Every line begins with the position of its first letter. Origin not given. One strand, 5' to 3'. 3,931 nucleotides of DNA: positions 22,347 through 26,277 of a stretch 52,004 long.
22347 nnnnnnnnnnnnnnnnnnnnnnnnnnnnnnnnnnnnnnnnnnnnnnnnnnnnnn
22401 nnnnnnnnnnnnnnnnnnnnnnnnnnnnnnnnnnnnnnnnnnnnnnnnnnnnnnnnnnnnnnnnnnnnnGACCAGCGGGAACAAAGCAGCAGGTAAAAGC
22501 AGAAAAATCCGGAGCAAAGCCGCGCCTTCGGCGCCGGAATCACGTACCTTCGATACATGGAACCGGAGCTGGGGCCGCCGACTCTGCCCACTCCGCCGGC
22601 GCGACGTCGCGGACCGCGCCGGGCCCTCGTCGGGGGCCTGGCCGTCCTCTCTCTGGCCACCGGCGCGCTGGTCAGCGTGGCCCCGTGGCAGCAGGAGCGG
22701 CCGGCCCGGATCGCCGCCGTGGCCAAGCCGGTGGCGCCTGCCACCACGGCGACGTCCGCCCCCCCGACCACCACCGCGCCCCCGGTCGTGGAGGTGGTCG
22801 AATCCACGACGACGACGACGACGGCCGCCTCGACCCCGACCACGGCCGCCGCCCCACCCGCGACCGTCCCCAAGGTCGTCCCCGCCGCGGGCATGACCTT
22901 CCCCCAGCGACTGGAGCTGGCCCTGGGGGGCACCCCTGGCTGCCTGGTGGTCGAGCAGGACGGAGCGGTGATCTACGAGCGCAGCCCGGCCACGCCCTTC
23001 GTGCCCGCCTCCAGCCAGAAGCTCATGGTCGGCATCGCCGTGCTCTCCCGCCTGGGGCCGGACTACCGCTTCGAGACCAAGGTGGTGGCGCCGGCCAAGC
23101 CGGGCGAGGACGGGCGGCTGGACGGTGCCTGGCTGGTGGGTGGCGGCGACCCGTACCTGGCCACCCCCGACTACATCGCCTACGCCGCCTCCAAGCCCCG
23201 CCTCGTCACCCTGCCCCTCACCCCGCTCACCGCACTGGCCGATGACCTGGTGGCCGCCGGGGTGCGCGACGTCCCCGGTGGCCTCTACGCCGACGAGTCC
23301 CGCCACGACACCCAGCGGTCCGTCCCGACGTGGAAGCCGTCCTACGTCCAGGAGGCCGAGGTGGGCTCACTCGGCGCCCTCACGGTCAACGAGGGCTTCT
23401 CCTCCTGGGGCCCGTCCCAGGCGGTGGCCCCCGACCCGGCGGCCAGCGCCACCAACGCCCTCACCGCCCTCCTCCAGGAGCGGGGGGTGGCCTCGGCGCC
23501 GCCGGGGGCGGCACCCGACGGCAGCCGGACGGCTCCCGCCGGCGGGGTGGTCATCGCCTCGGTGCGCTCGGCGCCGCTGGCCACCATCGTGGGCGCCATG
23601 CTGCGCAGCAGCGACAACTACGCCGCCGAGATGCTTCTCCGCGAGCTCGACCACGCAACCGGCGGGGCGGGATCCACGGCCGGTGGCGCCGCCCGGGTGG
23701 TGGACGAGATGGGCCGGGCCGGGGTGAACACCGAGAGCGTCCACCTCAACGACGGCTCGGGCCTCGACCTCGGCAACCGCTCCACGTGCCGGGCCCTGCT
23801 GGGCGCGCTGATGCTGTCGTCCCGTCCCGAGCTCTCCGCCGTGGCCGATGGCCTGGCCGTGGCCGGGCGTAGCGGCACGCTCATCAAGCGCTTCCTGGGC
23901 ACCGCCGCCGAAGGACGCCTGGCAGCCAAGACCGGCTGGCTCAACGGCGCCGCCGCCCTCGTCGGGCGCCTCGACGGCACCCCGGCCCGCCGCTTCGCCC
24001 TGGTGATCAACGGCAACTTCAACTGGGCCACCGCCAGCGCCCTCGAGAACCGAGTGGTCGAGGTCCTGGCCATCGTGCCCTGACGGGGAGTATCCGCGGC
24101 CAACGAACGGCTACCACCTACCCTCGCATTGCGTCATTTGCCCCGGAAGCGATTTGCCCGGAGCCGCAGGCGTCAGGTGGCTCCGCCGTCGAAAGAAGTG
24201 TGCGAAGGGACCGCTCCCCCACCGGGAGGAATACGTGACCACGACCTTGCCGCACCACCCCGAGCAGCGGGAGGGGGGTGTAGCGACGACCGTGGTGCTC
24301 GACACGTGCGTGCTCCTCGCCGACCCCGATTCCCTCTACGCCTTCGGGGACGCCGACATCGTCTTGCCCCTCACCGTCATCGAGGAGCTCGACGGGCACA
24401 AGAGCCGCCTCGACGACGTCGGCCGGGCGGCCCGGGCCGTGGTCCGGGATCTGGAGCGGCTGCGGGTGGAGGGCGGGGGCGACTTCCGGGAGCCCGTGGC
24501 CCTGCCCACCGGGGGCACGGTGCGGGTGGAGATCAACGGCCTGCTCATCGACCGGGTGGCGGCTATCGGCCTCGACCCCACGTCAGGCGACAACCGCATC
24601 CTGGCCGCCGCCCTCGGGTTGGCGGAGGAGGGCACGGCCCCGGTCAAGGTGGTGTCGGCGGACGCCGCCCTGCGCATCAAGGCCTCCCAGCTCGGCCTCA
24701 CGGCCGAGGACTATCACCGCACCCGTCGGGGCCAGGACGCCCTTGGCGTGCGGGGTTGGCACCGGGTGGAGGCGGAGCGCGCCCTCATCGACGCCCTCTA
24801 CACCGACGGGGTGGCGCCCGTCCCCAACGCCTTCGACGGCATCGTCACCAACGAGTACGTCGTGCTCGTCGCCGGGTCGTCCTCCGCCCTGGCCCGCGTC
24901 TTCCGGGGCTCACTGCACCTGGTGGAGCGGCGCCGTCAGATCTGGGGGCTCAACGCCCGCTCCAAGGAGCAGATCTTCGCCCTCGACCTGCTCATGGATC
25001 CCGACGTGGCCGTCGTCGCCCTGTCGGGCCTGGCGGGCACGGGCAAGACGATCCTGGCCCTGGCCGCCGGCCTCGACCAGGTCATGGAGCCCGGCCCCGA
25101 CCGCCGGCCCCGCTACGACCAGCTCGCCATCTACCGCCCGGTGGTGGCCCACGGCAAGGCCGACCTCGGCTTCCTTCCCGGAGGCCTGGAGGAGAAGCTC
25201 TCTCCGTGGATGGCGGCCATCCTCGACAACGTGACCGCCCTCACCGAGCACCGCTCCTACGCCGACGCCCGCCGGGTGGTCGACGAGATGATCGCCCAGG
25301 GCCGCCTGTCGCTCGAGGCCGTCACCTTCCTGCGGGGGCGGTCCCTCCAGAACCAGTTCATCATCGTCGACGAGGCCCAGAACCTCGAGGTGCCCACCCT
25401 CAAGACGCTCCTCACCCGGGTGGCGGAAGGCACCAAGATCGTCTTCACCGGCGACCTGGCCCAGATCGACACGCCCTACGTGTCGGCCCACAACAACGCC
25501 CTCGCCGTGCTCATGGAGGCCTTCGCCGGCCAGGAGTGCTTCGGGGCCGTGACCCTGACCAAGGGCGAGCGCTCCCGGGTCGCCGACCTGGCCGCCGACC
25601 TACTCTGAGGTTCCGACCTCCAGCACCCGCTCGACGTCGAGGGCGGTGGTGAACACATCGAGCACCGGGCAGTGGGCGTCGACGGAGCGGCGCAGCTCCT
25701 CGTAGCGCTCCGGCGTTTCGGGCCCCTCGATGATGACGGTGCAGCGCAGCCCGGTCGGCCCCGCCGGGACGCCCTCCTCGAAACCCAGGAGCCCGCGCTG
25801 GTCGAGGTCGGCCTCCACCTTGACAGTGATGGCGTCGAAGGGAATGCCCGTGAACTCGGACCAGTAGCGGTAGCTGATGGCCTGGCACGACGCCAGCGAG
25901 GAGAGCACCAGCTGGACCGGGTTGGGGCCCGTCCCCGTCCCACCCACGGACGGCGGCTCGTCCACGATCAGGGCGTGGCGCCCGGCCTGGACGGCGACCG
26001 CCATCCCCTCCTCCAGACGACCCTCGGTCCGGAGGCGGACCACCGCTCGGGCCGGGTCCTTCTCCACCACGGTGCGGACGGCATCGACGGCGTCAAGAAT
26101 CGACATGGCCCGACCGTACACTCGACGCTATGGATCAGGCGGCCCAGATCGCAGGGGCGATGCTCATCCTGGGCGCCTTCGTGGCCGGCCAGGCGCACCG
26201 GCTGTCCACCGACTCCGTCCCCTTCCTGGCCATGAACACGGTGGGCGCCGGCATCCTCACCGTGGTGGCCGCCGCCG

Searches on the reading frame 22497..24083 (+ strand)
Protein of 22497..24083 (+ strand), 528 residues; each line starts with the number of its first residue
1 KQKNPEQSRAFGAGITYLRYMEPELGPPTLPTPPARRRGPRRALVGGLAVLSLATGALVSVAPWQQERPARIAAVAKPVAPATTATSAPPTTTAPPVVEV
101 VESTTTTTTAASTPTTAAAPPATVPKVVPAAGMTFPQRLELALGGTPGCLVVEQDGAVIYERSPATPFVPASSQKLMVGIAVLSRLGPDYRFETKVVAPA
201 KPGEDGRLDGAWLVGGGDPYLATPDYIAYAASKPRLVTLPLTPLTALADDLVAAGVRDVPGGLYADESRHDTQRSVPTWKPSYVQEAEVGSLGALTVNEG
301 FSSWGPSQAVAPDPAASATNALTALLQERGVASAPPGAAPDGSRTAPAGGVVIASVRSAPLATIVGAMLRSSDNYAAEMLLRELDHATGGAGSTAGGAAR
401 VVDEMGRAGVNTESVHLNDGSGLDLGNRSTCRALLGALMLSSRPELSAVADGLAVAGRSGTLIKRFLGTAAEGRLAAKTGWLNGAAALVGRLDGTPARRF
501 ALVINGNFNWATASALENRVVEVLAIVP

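Call 29: search_protein_families(library=pfam, proteins=[window:22497-24083:+], max_evalue=0.001)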
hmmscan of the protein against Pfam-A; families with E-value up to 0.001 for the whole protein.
window:22497-24083:+ (528 aa): 2 families
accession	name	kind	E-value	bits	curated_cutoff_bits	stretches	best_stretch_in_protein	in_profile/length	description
PF02113.21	Peptidase_S13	-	1.7e-61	208.8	22.8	2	313-523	230-440/444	D-Ala-D-Ala carboxypeptidase 3 (S13) family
PF13354.11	Beta-lactamase2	-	0.00019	21.3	22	0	359-504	73-212/214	Beta-lactamase enzyme family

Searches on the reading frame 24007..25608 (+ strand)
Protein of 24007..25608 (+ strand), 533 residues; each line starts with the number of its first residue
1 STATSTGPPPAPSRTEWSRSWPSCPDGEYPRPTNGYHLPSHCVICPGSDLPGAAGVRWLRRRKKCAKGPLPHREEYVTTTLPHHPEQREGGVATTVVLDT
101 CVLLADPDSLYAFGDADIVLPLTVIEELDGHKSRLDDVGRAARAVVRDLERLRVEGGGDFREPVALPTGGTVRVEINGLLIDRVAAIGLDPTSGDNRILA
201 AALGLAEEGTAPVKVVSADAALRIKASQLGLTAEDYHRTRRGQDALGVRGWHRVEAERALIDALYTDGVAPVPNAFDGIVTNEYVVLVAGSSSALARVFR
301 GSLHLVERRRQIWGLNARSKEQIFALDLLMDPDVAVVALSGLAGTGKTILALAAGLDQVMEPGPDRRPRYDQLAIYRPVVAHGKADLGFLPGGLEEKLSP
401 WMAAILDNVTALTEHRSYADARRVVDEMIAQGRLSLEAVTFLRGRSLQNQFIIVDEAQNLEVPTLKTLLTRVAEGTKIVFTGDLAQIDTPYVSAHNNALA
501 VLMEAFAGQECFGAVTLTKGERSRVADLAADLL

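Call 29: search_protein_families(library=pfam, proteins=[window:24007-25608:+], max_evalue=0.001)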
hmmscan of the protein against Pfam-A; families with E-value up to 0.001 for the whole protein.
window:24007-25608:+ (533 aa): 5 families
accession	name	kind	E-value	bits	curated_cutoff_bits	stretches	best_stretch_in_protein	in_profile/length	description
PF02562.22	PhoH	-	1.5e-40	139.4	27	1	316-521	3-190/205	PhoH-like protein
PF13638.12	PIN_4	-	4.1e-25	89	21.9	1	96-237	1-132/132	PIN domain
PF13604.12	AAA_30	-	1.1e-07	32.2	27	1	448-488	88-129/191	AAA domain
PF13245.12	AAA_19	-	2.4e-07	31.4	25.1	1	443-487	85-129/134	AAA domain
PF13401.12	AAA_22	-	0.00016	22.4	27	1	336-482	7-122/130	AAA domain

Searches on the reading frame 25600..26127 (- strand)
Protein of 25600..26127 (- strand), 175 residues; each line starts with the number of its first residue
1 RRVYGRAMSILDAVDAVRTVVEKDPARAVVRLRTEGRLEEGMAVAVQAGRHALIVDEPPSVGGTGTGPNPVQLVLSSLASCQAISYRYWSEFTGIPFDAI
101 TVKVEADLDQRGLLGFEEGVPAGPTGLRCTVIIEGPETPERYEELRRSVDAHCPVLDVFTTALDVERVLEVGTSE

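Call 89: search_protein_families(library=pfam, proteins=[window:25600-26127:-], max_evalue=0.001)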
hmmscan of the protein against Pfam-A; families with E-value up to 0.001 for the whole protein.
window:25600-26127:- (175 aa): 1 family
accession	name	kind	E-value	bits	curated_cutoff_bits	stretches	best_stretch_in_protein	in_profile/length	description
PF02566.24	OsmC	-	2.1e-18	67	27.5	1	63-166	1-98/100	OsmC-like protein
